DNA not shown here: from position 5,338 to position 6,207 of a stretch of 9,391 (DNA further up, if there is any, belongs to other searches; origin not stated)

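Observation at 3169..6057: PurS-PurS-PurL single-chain FGAM synthetase with a separate PurQ: an intermediate between small- and large-PurL systems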

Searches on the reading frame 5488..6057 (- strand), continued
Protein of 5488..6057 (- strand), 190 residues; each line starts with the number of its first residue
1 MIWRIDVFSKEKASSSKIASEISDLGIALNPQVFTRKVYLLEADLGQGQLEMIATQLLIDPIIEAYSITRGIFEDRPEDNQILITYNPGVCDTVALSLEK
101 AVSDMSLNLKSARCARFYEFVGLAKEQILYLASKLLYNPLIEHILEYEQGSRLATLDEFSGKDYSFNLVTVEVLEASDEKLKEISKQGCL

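Call 31: search_protein_families(library=ncbifam, proteins=[P0183, P0205, P0138, P0224, P0232, P0267, P0174, P0187, P0210], max_evalue=0.001)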
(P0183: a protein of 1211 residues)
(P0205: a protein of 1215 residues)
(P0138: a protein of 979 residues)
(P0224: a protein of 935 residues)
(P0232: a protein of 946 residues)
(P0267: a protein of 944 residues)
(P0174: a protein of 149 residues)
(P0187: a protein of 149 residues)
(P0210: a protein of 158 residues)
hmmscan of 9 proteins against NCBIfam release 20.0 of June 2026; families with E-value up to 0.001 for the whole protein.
P0183 (1211 aa): 20 families
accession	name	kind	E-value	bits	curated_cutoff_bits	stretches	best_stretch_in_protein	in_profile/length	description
TIGR01736.1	FGAM_synth_II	equivalog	9.9e-192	639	525.75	1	202-947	11-715/718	phosphoribosylformylglycinamidine synthase subunit PurL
NF002290.1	PRK01213.1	equivalog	1.3e-184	615.3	648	1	201-947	10-720/723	phosphoribosylformylglycinamidine synthase subunit PurL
NF003672.0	PRK05297.1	equivalog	8.4e-158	527.1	783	2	13-944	13-984/1290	phosphoribosylformylglycinamidine synthase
TIGR01857.1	FGAM-synthase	equivalog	4.8e-152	508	1057.05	2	271-1210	307-1238/1239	phosphoribosylformylglycinamidine synthase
TIGR01735.1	FGAM_synt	equivalog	4.2e-127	425.3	1123.05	2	17-944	15-1000/1307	phosphoribosylformylglycinamidine synthase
NF010690.0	PRK14090.1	equivalog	1e-89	301.6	1047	2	202-789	9-517/601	phosphoribosylformylglycinamidine synthase subunit PurL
NF002252.0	PRK01175.1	equivalog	2.7e-64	216.7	298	1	971-1204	4-250/261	phosphoribosylformylglycinamidine synthase subunit PurQ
TIGR01737.1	FGAM_synth_I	equivalog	9e-60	201.8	177.8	1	973-1187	3-212/228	phosphoribosylformylglycinamidine synthase I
NF002957.0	PRK03619.1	equivalog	5.1e-52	176.4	212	1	973-1184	3-202/222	phosphoribosylformylglycinamidine synthase subunit PurQ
TIGR01739.1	tegu_FGAM_synt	hypoth_equivalog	2.1e-27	95.5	716.1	2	966-1193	928-1184/1206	herpesvirus tegument protein/v-FGAM-synthase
TIGR03267.1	methan_mark_2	hypoth_equivalog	1.2e-10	41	365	2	344-554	108-305/323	methanogenesis marker 2 protein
NF005019.0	PRK06423.1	equivalog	2.9e-09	37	122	1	84-147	4-66/74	phosphoribosylformylglycinamidine synthase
TIGR02124.1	hypE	equivalog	1.1e-07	31.1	251.6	1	385-549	141-305/332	hydrogenase expression/formation protein HypE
NF004921.0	PRK06278.1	equivalog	1.1e-06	27.8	354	1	990-1177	14-184/482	cobyrinic acid a,c-diamide synthase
NF045636.1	isoglutsynth_GatD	equivalog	2.5e-06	27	400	1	987-1073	40-118/258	lipid II isoglutaminyl synthase subunit GatD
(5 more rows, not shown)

P0205 (1215 aa): 20 families
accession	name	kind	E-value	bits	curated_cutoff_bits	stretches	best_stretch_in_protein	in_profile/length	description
TIGR01736.1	FGAM_synth_II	equivalog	7.3e-165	550.2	525.75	1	191-953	2-715/718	phosphoribosylformylglycinamidine synthase subunit PurL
NF002290.1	PRK01213.1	equivalog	2.6e-160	535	648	1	192-953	3-720/723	phosphoribosylformylglycinamidine synthase subunit PurL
NF003672.0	PRK05297.1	equivalog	1.2e-138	463.6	783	1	87-1213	74-1288/1290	phosphoribosylformylglycinamidine synthase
TIGR01857.1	FGAM-synthase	equivalog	5.5e-128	428.3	1057.05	2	270-1185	305-1216/1239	phosphoribosylformylglycinamidine synthase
TIGR01735.1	FGAM_synt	equivalog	2.1e-127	426.4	1123.05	1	49-1213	44-1306/1307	phosphoribosylformylglycinamidine synthase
NF010690.0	PRK14090.1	equivalog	6.7e-63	213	1047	1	202-795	8-519/601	phosphoribosylformylglycinamidine synthase subunit PurL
NF002252.0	PRK01175.1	equivalog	1.6e-57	194.6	298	1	980-1211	3-254/261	phosphoribosylformylglycinamidine synthase subunit PurQ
TIGR01737.1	FGAM_synth_I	equivalog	1.4e-52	178.3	177.8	1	982-1191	2-213/228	phosphoribosylformylglycinamidine synthase I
NF002957.0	PRK03619.1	equivalog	1.3e-50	171.9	212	1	982-1188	2-203/222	phosphoribosylformylglycinamidine synthase subunit PurQ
TIGR01739.1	tegu_FGAM_synt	hypoth_equivalog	8.3e-16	57.1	716.1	1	763-1187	695-1175/1206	herpesvirus tegument protein/v-FGAM-synthase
NF004630.0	PRK05974.1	equivalog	3.2e-12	46.3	75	1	4-73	4-78/83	phosphoribosylformylglycinamidine synthase subunit PurS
TIGR03267.1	methan_mark_2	hypoth_equivalog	3.4e-09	36.2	365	1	306-566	71-315/323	methanogenesis marker 2 protein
TIGR00302.1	TIGR00302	equivalog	1e-06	28.8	39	1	5-73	4-77/80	phosphoribosylformylglycinamidine synthase subunit PurS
NF005019.0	PRK06423.1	equivalog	1.3e-05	25.3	122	0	4-73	3-71/74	phosphoribosylformylglycinamidine synthase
TIGR01382.1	PfpI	subfamily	1.6e-05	24.5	139.05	1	1020-1082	58-115/169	DJ-1/PfpI/YhbO family deglycase/protease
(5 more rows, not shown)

P0138 (979 aa): 13 families
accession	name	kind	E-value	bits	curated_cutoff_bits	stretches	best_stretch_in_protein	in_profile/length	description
TIGR01736.1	FGAM_synth_II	equivalog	1.5e-187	625.2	525.75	1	209-978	2-716/718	phosphoribosylformylglycinamidine synthase subunit PurL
NF002290.1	PRK01213.1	equivalog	5.3e-179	596.8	648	1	209-978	2-721/723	phosphoribosylformylglycinamidine synthase subunit PurL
TIGR01857.1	FGAM-synthase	equivalog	6.3e-117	391.7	1057.05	1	43-822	24-828/1239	phosphoribosylformylglycinamidine synthase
NF003672.0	PRK05297.1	equivalog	1.4e-108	364.1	783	1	53-974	34-984/1290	phosphoribosylformylglycinamidine synthase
TIGR01735.1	FGAM_synt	equivalog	1e-93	314.7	1123.05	1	83-974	53-1000/1307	phosphoribosylformylglycinamidine synthase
NF010690.0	PRK14090.1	equivalog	4.7e-83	279.5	1047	1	280-817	36-517/601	phosphoribosylformylglycinamidine synthase subunit PurL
TIGR01739.1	tegu_FGAM_synt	hypoth_equivalog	4.8e-15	54.6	716.1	1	707-977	619-884/1206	herpesvirus tegument protein/v-FGAM-synthase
NF004630.0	PRK05974.1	equivalog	2.8e-13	49.7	75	1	103-165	6-73/83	phosphoribosylformylglycinamidine synthase subunit PurS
TIGR03267.1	methan_mark_2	hypoth_equivalog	5.8e-13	48.6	365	2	375-593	110-315/323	methanogenesis marker 2 protein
NF005019.0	PRK06423.1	equivalog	1.5e-12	47.6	122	1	103-166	5-67/74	phosphoribosylformylglycinamidine synthase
TIGR04049.1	AIR_rel_sll0787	hypoth_equivalog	7.2e-11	41.7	321.3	1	669-952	42-298/318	sll0787 family AIR synthase-like protein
TIGR00302.1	TIGR00302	equivalog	5.6e-10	39.3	39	1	103-166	5-73/80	phosphoribosylformylglycinamidine synthase subunit PurS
TIGR02124.1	hypE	equivalog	7.1e-06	25.2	251.6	0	413-536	140-256/332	hydrogenase expression/formation protein HypE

P0224 (935 aa): 12 families
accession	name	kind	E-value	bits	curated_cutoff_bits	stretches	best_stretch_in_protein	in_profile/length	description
TIGR01736.1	FGAM_synth_II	equivalog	1.5e-190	635.1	525.75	1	180-934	1-715/718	phosphoribosylformylglycinamidine synthase subunit PurL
NF002290.1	PRK01213.1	equivalog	3e-180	600.9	648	1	181-933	2-719/723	phosphoribosylformylglycinamidine synthase subunit PurL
TIGR01857.1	FGAM-synthase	equivalog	3.7e-107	359.3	1057.05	2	263-782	307-828/1239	phosphoribosylformylglycinamidine synthase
NF003672.0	PRK05297.1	equivalog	2.1e-102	343.6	783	1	30-931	29-984/1290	phosphoribosylformylglycinamidine synthase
TIGR01735.1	FGAM_synt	equivalog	2.5e-87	293.5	1123.05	1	75-892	71-956/1307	phosphoribosylformylglycinamidine synthase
NF010690.0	PRK14090.1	equivalog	8.5e-82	275.4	1047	1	254-755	47-500/601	phosphoribosylformylglycinamidine synthase subunit PurL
TIGR01739.1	tegu_FGAM_synt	hypoth_equivalog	6.8e-16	57.4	716.1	1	668-931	620-881/1206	herpesvirus tegument protein/v-FGAM-synthase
NF005019.0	PRK06423.1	equivalog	1.4e-09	38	122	1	76-137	5-66/74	phosphoribosylformylglycinamidine synthase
TIGR03267.1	methan_mark_2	hypoth_equivalog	1.5e-09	37.3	365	1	337-556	109-315/323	methanogenesis marker 2 protein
TIGR02124.1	hypE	equivalog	3.7e-05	22.8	251.6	1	374-549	138-313/332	hydrogenase expression/formation protein HypE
TIGR04049.1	AIR_rel_sll0787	hypoth_equivalog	0.00023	20.3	321.3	0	453-555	206-309/318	sll0787 family AIR synthase-like protein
NF004630.0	PRK05974.1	equivalog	0.00033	20.6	75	0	76-137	6-73/83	phosphoribosylformylglycinamidine synthase subunit PurS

P0232 (946 aa): 10 families
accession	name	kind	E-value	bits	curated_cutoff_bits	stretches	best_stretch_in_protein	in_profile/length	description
TIGR01736.1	FGAM_synth_II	equivalog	4.8e-175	583.8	525.75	1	188-943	1-710/718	phosphoribosylformylglycinamidine synthase subunit PurL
NF002290.1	PRK01213.1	equivalog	1.3e-171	572.4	648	1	188-943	1-715/723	phosphoribosylformylglycinamidine synthase subunit PurL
TIGR01857.1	FGAM-synthase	equivalog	1.4e-103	347.5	1057.05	2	271-797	307-827/1239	phosphoribosylformylglycinamidine synthase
NF003672.0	PRK05297.1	equivalog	1.5e-102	344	783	1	167-943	159-982/1290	phosphoribosylformylglycinamidine synthase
TIGR01735.1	FGAM_synt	equivalog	1.9e-94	317.1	1123.05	1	140-918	129-970/1307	phosphoribosylformylglycinamidine synthase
NF010690.0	PRK14090.1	equivalog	3.8e-69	233.6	1047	1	259-773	44-502/601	phosphoribosylformylglycinamidine synthase subunit PurL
TIGR01739.1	tegu_FGAM_synt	hypoth_equivalog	8.1e-20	70.4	716.1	1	658-919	595-851/1206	herpesvirus tegument protein/v-FGAM-synthase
TIGR04049.1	AIR_rel_sll0787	hypoth_equivalog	5e-09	35.6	321.3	1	824-934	191-307/318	sll0787 family AIR synthase-like protein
TIGR03267.1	methan_mark_2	hypoth_equivalog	4e-08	32.7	365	0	828-931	201-309/323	methanogenesis marker 2 protein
NF005019.0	PRK06423.1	equivalog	0.00047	20.3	122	0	5-72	3-69/74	phosphoribosylformylglycinamidine synthase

P0267 (944 aa): 9 families
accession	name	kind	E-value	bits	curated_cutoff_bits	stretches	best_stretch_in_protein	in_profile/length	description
TIGR01736.1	FGAM_synth_II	equivalog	2.2e-176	588.2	525.75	1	193-942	4-714/718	phosphoribosylformylglycinamidine synthase subunit PurL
NF002290.1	PRK01213.1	equivalog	4.7e-174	580.4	648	1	198-942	6-719/723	phosphoribosylformylglycinamidine synthase subunit PurL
NF003672.0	PRK05297.1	equivalog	1.3e-104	350.8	783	1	139-940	128-984/1290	phosphoribosylformylglycinamidine synthase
TIGR01857.1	FGAM-synthase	equivalog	7.4e-99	331.8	1057.05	2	271-942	307-942/1239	phosphoribosylformylglycinamidine synthase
TIGR01735.1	FGAM_synt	equivalog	1.1e-91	307.9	1123.05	1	125-940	115-1000/1307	phosphoribosylformylglycinamidine synthase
NF010690.0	PRK14090.1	equivalog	7.2e-78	262.4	1047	1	196-768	2-500/601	phosphoribosylformylglycinamidine synthase subunit PurL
TIGR01739.1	tegu_FGAM_synt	hypoth_equivalog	1.7e-23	82.6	716.1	1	750-940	691-881/1206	herpesvirus tegument protein/v-FGAM-synthase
TIGR03267.1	methan_mark_2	hypoth_equivalog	1.1e-09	37.8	365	1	653-866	55-243/323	methanogenesis marker 2 protein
NF005019.0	PRK06423.1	equivalog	4.6e-05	23.6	122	0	21-70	23-71/74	phosphoribosylformylglycinamidine synthase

P0174 (149 aa): 3 families
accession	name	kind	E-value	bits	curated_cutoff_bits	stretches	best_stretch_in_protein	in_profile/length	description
NF005019.0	PRK06423.1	equivalog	6.5e-11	42.3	122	1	81-148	4-70/74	phosphoribosylformylglycinamidine synthase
NF004630.0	PRK05974.1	equivalog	2.3e-08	33.9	75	1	81-148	5-77/83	phosphoribosylformylglycinamidine synthase subunit PurS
TIGR00302.1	TIGR00302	equivalog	3e-07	30.6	39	0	81-148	4-76/80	phosphoribosylformylglycinamidine synthase subunit PurS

P0187 (149 aa): 4 families
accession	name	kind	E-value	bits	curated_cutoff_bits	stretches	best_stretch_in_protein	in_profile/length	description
NF005019.0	PRK06423.1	equivalog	6.1e-16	58.4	122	2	3-72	3-71/74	phosphoribosylformylglycinamidine synthase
NF004630.0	PRK05974.1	equivalog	1.1e-12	47.8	75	2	4-75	5-81/83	phosphoribosylformylglycinamidine synthase subunit PurS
TIGR00302.1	TIGR00302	equivalog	8.6e-08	32.3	39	0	5-72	5-77/80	phosphoribosylformylglycinamidine synthase subunit PurS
TIGR01857.1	FGAM-synthase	equivalog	1.2e-07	29.7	1057.05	1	7-142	5-139/1239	phosphoribosylformylglycinamidine synthase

P0210 (158 aa): 3 families
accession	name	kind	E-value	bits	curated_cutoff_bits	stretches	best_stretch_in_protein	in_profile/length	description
NF004630.0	PRK05974.1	equivalog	1.2e-10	41.3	75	1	90-157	5-77/83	phosphoribosylformylglycinamidine synthase subunit PurS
NF005019.0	PRK06423.1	equivalog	3.3e-10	40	122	1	90-157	4-70/74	phosphoribosylformylglycinamidine synthase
TIGR00302.1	TIGR00302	equivalog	4.6e-07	30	39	1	90-157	4-76/80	phosphoribosylformylglycinamidine synthase subunit PurS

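Call 34: list_cluster_members(proteins=[P0138, P0224, P0232, P0267, P0183, P0205, P0174, P0187, P0210, P0263])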
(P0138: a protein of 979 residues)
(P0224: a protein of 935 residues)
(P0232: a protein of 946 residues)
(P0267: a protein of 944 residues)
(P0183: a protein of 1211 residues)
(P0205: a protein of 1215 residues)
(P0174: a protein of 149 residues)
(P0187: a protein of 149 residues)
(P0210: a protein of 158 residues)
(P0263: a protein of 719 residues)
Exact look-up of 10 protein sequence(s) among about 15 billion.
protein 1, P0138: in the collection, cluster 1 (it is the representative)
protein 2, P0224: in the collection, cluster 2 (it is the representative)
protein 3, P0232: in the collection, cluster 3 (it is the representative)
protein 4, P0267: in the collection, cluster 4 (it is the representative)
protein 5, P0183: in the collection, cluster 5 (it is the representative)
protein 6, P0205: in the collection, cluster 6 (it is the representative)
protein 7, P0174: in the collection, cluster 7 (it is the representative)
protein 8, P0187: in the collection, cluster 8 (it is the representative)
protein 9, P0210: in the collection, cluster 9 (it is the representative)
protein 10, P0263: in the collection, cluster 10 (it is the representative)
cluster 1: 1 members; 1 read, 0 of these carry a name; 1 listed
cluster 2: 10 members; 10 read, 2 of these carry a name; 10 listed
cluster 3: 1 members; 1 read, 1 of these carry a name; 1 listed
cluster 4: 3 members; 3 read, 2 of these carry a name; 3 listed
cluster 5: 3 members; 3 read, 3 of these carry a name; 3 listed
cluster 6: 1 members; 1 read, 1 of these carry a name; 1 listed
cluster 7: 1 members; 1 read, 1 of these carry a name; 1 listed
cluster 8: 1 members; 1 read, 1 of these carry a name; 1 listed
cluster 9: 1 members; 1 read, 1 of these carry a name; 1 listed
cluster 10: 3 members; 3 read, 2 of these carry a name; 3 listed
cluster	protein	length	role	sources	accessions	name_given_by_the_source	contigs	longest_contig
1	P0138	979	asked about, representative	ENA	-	-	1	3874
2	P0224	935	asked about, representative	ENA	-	-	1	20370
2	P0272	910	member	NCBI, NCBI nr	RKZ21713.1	phosphoribosylformylglycinamidine synthase subunit PurL [bacterium] | MAG: phosphoribosylformylglycinamidine synthase subunit PurL [bacterium]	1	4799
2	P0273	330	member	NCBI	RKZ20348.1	phosphoribosylformylglycinamidine synthase, partial [bacterium]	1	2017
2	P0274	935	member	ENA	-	-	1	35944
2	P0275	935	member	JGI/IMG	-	-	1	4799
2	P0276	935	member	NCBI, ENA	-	-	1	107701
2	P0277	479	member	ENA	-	-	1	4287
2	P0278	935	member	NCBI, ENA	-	-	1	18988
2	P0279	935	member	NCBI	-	-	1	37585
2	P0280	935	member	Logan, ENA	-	-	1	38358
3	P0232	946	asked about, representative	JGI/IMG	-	phosphoribosylformylglycinamidine synthase subunit PurSL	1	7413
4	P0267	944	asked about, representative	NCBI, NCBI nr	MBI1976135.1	MAG: phosphoribosylformylglycinamidine synthase subunit PurL [Candidatus Omnitrophica ... | phosphoribosylformylglycinamidine synthase subunit PurL [Candidatus Omnitrophota ...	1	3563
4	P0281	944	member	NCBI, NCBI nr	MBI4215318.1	MAG: phosphoribosylformylglycinamidine synthase subunit PurL [Parcubacteria group ... | phosphoribosylformylglycinamidine synthase subunit PurL [Parcubacteria group bacterium]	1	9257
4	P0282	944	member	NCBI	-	-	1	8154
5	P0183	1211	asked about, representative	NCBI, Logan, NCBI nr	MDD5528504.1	MAG: phosphoribosylformylglycinamidine synthase subunit PurL [bacterium] | phosphoribosylformylglycinamidine synthase subunit PurL [bacterium]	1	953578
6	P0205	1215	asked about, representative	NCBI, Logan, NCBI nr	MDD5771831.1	MAG: phosphoribosylformylglycinamidine synthase subunit PurL [bacterium] | phosphoribosylformylglycinamidine synthase subunit PurL [bacterium]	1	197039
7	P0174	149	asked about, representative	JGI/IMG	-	phosphoribosylformylglycinamidine synthase subunit PurS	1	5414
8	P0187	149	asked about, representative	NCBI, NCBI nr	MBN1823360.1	MAG: phosphoribosylformylglycinamidine synthase subunit PurS [Endomicrobiales bacterium] | phosphoribosylformylglycinamidine synthase subunit PurS [Endomicrobiales bacterium]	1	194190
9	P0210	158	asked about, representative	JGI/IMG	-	phosphoribosylformylglycinamidine synthase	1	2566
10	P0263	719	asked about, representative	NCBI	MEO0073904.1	MAG: AIR synthase-related protein, partial [candidate division WOR-3 bacterium]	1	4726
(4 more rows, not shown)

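Call 38: find_encoding_contigs(protein=P0187, flank=6000, max_places=2)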
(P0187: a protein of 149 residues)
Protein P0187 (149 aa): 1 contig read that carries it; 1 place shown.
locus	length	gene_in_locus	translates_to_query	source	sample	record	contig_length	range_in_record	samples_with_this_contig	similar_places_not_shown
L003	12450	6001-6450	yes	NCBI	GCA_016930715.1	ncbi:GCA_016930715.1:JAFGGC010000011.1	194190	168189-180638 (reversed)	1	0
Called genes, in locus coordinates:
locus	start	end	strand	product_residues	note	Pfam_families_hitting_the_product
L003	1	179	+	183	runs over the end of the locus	PF22769:DCD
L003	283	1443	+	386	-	PF00478:IMPDH, PF03060:NMO (faint), PF01070:FMN_dh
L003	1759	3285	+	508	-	PF00117:GATase, PF07722:Peptidase_C26, PF02540:NAD_synthase (faint), PF00958:GMP_synt_C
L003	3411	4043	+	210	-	PF01865:PhoU_div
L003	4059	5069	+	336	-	PF01384:PHO4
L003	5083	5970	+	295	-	PF01259:SAICAR_synt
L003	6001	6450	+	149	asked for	PF02700:PurS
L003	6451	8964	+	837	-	PF18072:FGAR-AT_linker, PF00586:AIRS, PF02769:AIRS_C, PF00586:AIRS, PF02769:AIRS_C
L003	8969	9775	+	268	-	PF01965:DJ-1_PfpI (weak), PF13507:GATase_5, PF07685:GATase_3 (weak)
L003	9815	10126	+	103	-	-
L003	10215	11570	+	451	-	PF13230:GATase_4 (weak), PF13522:GATase_6, PF13537:GATase_7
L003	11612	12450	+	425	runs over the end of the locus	PF02844:GARS_N, PF01071:GARS_A, PF02655:ATP-grasp_3 (weak), PF02843:GARS_C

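Call 45: search_protein_families(library=pfam, proteins=[P0183, L003:6451-8961:+, P0187], max_evalue=0.01)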
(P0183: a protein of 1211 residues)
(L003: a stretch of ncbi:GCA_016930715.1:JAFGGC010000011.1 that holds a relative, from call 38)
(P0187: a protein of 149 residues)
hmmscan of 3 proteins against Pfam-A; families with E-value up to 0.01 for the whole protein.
P0183 (1211 aa): 8 families
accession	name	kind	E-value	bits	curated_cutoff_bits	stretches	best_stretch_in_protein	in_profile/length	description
PF13507.12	GATase_5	-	7.9e-78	261.6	27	1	970-1211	1-260/260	CobB/CobQ-like glutamine amidotransferase domain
PF02769.27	AIRS_C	-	1.3e-53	181.8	23.1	2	401-549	2-150/156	AIR synthase related protein, C-terminal domain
PF00586.29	AIRS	-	7.3e-32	110.6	24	2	265-390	2-112/112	AIR synthase related protein, N-terminal domain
PF18072.6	FGAR-AT_linker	-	1.4e-15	57.9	26.6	1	186-227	9-50/50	Formylglycinamide ribonucleotide amidotransferase linker domain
PF02700.19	PurS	-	8.5e-08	32.7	22.2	1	85-148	4-72/77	Phosphoribosylformylglycinamidine (FGAM) synthase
PF07685.20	GATase_3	-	2.8e-06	27.5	27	1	1009-1076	33-95/196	CobB/CobQ-like glutamine amidotransferase domain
PF01965.30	DJ-1_PfpI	-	1.3e-05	25.5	26.6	1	1012-1077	58-115/165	DJ-1/PfpI family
PF00117.34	GATase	-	0.00064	19.9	22.8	1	989-1084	15-100/190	Glutamine amidotransferase class-I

L003:6451-8961:+ (837 aa): 3 families
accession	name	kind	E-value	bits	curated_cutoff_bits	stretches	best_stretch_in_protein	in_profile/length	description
PF02769.27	AIRS_C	-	5.2e-61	205.8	23.1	2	279-430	1-155/156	AIR synthase related protein, C-terminal domain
PF00586.29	AIRS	-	2.7e-30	105.5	24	2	144-269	2-112/112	AIR synthase related protein, N-terminal domain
PF18072.6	FGAR-AT_linker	-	5e-19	69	26.6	1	17-65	2-50/50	Formylglycinamide ribonucleotide amidotransferase linker domain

P0187 (149 aa): 1 family
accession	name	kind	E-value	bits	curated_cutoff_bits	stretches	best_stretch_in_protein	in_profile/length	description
PF02700.19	PurS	-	1e-17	64.5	22.2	2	4-71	3-75/77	Phosphoribosylformylglycinamidine (FGAM) synthase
